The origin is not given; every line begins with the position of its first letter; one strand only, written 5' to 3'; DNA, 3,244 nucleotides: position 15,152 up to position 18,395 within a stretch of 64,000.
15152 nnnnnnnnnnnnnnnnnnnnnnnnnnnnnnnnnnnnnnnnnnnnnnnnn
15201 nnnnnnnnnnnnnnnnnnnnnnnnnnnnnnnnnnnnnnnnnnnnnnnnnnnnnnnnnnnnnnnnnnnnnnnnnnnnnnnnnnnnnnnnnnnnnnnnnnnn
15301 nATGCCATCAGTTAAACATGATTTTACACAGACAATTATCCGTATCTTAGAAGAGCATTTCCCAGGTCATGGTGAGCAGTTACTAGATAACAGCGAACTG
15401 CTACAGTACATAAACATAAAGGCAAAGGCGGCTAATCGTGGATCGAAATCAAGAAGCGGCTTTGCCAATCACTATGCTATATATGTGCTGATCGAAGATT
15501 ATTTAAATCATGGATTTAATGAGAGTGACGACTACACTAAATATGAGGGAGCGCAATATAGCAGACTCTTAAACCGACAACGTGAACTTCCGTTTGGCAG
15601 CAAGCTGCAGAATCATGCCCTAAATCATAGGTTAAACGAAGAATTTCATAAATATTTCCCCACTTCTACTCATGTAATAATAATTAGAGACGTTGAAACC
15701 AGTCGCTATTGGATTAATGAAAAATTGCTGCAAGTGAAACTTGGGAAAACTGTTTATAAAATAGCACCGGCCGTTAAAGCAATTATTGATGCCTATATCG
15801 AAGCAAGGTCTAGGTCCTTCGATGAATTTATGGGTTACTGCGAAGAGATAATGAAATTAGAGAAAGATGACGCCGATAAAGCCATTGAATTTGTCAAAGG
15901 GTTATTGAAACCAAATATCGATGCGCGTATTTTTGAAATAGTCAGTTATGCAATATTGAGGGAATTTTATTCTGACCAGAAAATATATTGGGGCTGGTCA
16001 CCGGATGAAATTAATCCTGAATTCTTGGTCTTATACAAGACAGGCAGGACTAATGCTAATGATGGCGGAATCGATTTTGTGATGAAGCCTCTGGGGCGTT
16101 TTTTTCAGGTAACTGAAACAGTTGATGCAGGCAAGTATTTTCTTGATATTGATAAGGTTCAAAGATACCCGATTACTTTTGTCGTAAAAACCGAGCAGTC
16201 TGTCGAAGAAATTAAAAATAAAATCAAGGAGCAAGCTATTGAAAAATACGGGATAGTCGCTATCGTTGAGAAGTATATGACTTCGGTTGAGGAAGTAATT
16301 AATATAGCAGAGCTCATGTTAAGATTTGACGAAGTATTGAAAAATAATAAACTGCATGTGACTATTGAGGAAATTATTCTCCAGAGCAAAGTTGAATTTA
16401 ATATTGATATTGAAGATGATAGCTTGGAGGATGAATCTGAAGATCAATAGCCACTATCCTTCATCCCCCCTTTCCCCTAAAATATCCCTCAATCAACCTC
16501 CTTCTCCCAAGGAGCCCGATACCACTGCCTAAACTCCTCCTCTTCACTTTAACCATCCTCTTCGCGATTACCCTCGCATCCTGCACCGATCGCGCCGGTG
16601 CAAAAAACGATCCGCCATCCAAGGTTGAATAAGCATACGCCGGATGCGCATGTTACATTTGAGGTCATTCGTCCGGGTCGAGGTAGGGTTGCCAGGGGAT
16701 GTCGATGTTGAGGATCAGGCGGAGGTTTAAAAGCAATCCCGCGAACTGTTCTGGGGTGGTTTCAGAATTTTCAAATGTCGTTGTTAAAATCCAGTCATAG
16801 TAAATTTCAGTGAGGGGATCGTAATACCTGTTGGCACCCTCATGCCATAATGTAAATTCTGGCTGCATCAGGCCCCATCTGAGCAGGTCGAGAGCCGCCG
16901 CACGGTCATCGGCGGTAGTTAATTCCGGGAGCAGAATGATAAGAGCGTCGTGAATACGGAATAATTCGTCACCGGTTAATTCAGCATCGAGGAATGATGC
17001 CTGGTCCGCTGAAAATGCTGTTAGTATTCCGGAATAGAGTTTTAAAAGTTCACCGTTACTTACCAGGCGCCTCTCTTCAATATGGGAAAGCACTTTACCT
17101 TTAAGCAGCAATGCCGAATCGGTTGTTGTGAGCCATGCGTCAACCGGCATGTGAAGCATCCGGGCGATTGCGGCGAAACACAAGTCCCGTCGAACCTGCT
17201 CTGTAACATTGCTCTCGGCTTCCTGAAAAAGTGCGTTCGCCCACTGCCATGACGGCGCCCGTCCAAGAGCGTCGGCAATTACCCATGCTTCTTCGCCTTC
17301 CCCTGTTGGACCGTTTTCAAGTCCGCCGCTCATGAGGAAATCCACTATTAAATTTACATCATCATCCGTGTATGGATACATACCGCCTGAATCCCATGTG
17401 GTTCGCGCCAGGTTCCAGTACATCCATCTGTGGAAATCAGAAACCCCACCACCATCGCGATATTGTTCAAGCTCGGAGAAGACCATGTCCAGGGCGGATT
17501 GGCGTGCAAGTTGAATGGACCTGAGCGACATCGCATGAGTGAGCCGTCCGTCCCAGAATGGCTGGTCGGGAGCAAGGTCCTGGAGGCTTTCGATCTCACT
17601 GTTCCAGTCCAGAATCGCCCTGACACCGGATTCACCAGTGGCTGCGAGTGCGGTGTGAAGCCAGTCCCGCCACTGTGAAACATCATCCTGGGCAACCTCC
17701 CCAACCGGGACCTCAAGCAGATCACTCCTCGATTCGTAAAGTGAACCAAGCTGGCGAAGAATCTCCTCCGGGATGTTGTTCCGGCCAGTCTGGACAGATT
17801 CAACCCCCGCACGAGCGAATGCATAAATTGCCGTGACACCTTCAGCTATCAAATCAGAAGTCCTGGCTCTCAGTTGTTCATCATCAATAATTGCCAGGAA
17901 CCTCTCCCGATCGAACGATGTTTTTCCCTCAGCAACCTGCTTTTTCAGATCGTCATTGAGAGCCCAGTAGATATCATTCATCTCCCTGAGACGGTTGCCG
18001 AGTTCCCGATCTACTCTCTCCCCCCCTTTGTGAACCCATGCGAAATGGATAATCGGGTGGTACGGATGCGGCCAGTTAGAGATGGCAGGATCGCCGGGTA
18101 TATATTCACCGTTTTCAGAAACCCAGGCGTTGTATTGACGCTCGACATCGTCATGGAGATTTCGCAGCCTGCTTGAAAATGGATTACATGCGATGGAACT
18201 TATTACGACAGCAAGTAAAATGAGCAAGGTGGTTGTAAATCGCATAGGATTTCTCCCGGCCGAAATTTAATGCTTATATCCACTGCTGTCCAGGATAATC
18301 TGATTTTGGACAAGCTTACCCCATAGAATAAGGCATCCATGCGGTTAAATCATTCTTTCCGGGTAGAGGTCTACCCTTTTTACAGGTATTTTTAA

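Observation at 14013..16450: AT-rich type II restriction-modification pair adjacent to an IS66 transposase remnant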

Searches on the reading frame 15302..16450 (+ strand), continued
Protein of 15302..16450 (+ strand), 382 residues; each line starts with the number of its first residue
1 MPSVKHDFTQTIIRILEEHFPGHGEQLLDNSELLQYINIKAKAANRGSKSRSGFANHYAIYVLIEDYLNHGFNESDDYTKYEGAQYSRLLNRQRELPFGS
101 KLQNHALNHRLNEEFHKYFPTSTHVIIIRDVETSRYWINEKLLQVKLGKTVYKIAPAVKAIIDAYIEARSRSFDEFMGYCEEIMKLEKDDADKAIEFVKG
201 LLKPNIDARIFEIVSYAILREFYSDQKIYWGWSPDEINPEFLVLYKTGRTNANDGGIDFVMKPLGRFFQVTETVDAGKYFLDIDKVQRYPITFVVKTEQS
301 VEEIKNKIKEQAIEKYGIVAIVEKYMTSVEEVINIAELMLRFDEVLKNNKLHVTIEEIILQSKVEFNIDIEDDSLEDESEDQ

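Call 83: get_annotated_region(hit=H8, flank=3000)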
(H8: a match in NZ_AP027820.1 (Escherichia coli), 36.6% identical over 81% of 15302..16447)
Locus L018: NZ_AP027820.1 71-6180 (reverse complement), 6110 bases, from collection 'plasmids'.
description: Escherichia coli strain 2017.15.02CC plasmid p2017.15.02CC_2, complete sequence
organism: Escherichia coli (NCBI taxid 562)
taxonomy: Bacteria; Pseudomonadota; Gammaproteobacteria; Enterobacterales; Enterobacteriaceae; Escherichia; Escherichia coli
host: -; source: Homo sapiens,whole organism,feces; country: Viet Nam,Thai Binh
typing (MOB-suite, as given by PLSDB): mobilizable; replicon ColRNAI_rep_cluster_1987; relaxase MOBP,MOBP
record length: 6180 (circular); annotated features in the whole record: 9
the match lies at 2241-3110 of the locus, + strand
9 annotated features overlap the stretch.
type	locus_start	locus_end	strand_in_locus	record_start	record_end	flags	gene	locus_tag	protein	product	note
CDS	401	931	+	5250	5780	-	-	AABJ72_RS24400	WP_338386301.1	MbeB family mobilization protein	-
CDS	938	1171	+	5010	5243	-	-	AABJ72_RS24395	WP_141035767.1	MbeD family mobilization/exclusion protein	-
CDS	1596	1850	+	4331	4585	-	-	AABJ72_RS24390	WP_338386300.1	hypothetical protein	-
CDS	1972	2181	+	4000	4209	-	-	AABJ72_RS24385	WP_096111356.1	helix-turn-helix transcriptional regulator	-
CDS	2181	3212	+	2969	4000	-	-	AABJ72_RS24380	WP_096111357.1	type II restriction endonuclease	-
CDS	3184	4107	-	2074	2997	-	yhdJ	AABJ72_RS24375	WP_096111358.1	adenine-specific DNA-methyltransferase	GO:0006306 - DNA methylation [Evidence IEA]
CDS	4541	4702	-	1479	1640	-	-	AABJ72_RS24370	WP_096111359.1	replication initiation protein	-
CDS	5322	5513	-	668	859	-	-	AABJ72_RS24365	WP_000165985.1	Rop family plasmid primer RNA-binding protein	-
CDS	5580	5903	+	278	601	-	-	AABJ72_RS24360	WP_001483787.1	MobC family plasmid mobilization relaxosome protein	-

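Call 84: get_annotated_region(hit=H2, flank=3000)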
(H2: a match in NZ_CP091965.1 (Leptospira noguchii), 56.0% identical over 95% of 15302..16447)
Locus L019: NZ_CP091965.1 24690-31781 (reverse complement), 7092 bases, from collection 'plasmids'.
description: Leptospira noguchii strain 201601331 plasmid p2_L201601331, complete sequence
organism: Leptospira noguchii (NCBI taxid 28182)
taxonomy: Bacteria; Spirochaetota; Spirochaetia; Leptospirales; Leptospiraceae; Leptospira; Leptospira noguchii
host: -; source: Homo sapiens,Cell culture; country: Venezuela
typing (MOB-suite, as given by PLSDB): non-mobilizable; replicon rep_cluster_216
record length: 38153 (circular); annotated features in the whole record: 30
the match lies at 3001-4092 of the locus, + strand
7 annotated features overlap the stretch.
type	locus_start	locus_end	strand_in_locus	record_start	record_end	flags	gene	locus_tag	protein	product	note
CDS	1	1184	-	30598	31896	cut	ltrA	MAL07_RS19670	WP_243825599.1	group II intron reverse transcriptase/maturase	GO:0000373 - Group II intron splicing [Evidence IEA]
CDS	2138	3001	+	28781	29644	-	yhdJ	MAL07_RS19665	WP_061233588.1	adenine-specific DNA-methyltransferase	-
CDS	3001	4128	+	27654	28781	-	-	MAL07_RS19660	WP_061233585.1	hypothetical protein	-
CDS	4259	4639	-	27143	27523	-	-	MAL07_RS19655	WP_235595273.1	helix-turn-helix transcriptional regulator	-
CDS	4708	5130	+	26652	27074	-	-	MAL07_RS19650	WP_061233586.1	hypothetical protein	-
CDS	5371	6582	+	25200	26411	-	-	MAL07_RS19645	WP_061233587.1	PD-(D/E)XK nuclease family protein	-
CDS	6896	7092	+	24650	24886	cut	-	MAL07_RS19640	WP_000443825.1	AbrB/MazE/SpoVT family DNA-binding domain-containing protein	-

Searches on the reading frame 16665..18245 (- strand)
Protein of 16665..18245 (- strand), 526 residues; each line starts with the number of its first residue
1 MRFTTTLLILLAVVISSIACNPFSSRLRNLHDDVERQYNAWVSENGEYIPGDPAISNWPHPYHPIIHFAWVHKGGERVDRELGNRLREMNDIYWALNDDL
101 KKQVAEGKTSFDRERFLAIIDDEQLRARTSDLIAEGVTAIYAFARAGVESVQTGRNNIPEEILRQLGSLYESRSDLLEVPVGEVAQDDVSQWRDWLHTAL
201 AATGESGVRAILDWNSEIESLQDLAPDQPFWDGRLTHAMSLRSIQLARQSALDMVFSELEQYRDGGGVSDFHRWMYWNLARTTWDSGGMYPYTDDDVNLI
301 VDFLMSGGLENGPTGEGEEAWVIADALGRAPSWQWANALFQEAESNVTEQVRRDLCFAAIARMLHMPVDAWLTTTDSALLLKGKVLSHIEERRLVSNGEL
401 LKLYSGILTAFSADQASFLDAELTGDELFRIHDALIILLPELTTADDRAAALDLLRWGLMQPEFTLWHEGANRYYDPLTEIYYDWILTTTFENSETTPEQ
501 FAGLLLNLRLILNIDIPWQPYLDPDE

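Call 3: search_protein_families(library=pfam, proteins=[window:16665-18245:-], max_evalue=0.1)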
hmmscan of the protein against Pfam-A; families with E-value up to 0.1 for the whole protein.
window:16665-18245:- (526 aa): 0 families

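Call 24: find_related_loci(query=window:16668-18245:-, collection=genome_contigs, flank=8000)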
Query window:16668-18245:- (526 aa) in genome_contigs; peptide patterns used: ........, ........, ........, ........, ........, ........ (x = any residue, [..] = any of these).
23 stretches matched a pattern; 2 encode a relative of the query (tblastn E <= 1e-3); 2 distinct loci.
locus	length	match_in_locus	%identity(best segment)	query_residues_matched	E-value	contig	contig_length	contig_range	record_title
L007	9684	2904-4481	91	1-526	0e+0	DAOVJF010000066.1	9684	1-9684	MAG TPA_asm: Planctomycetota bacterium isolate CSMAG_1386 CSMAG_1386_k141_4480363_length_9684_cov_14.8832, whole genome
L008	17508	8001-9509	55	12-518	3e-180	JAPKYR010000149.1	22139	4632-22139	MAG: bacterium isolate LacPavin_0920_SED3_MAG_49_9 LacPavin_0920_SED3_scaffold_200517, whole genome shotgun sequence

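Call 34: find_related_loci(query=window:16668-18245:-, collection=metagenome_contigs, flank=6000)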
Query window:16668-18245:- (526 aa) in metagenome_contigs; peptide patterns used: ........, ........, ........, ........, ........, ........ (x = any residue, [..] = any of these).
40 stretches matched a pattern; 1 encode a relative of the query (tblastn E <= 1e-3); 1 distinct loci.
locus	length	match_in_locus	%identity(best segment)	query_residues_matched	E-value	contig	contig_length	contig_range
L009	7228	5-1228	47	111-518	1e-109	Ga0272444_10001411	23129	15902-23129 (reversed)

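Call 65: find_homologous_proteins(query=window:16668-18245:-, max_evalue=1e-20)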
Query window:16668-18245:- (526 aa): 15 proteins with E <= 1e-20 among 8000 candidates.
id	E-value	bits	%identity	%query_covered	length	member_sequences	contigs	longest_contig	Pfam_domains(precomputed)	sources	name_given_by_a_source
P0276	0.0e+0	1098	91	100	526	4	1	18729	-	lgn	-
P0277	0.0e+0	1040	89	100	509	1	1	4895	-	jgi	jgi:hypothetical protein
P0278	7.7e-177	607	55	96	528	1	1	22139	-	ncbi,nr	ncbi:MAG: hypothetical protein NTY09_05000 [bacterium]|nr:hypothetical protein [bacterium]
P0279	9.7e-176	604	54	99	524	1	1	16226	-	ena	-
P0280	3.3e-171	589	53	95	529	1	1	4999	-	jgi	jgi:hypothetical protein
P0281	6.9e-171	588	53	98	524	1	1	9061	-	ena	-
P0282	8.2e-131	456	43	96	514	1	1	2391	-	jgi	jgi:hypothetical protein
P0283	8.8e-123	429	43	94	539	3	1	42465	-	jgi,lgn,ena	-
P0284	6.1e-120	420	43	95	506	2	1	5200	-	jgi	jgi:hypothetical protein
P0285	5.4e-116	407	42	97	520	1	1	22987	-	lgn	-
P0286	2.3e-110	388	41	95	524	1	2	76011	-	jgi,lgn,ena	-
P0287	3.5e-99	351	39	96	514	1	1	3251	-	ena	-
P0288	2.8e-95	338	37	85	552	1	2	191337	-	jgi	-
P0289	2.6e-82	295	40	73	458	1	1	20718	-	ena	-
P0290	2.7e-68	249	44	56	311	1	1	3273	-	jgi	jgi:hypothetical protein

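Call 66: find_encoding_contigs(protein=P0276, flank=6000, max_places=4)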
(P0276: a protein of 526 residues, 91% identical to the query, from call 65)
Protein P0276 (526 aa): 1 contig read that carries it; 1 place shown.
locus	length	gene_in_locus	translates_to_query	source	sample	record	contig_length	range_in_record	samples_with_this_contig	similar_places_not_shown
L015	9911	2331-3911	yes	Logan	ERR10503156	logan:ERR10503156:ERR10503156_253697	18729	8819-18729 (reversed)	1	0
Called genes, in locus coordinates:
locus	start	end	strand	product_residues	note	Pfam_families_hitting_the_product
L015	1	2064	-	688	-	?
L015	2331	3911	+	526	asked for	-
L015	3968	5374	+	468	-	PF00072:Response_reg, PF00158:Sigma54_activat, PF14532:Sigma54_activ_2, PF00004:AAA (weak), PF07728:AAA_5 (weak), PF25601:AAA_lid_14, PF02954:HTH_8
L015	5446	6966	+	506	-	PF14559:TPR_19 (faint)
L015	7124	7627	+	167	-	-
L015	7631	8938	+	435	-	PF00483:NTP_transferase, PF24894:Hexapep_GlmU, PF25084:LbH_EIF2B, PF25247:LbH_GLGC (faint), PF25087:GMPPB_C (weak)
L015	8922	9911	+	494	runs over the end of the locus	PF08323:Glyco_transf_5, PF00534:Glycos_transf_1, PF20706:GT4-conflict (faint), PF13692:Glyco_trans_1_4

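Call 67: find_encoding_contigs(protein=P0277, flank=6000, max_places=3)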
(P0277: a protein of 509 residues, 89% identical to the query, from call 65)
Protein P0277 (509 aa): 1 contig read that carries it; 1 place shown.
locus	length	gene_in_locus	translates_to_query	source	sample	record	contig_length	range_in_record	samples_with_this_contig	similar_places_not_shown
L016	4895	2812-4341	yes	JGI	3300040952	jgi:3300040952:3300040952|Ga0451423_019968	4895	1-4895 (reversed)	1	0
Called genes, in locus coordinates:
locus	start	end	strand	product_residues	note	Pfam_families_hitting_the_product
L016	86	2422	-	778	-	PF03030:H_PPase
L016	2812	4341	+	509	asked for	-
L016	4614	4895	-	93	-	?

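Call 68: find_encoding_contigs(protein=P0279, flank=6000, max_places=2)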
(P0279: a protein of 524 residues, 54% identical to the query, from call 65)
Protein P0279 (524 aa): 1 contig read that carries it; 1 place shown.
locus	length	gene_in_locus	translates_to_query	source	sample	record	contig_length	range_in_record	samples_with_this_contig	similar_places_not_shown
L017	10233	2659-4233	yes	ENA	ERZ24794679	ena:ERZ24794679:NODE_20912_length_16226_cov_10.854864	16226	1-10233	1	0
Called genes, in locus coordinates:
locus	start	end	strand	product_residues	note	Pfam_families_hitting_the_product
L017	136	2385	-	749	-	PF03030:H_PPase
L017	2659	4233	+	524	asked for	-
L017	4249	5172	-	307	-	-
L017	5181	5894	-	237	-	-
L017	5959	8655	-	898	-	-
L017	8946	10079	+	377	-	PF00514:Arm (faint), PF13646:HEAT_2, PF25767:ARM_TBCD_2nd (faint), PF20168:PDS5 (faint), PF03130:HEAT_PBS (weak), PF13646:HEAT_2, PF03130:HEAT_PBS (weak), PF13646:HEAT_2, +3 more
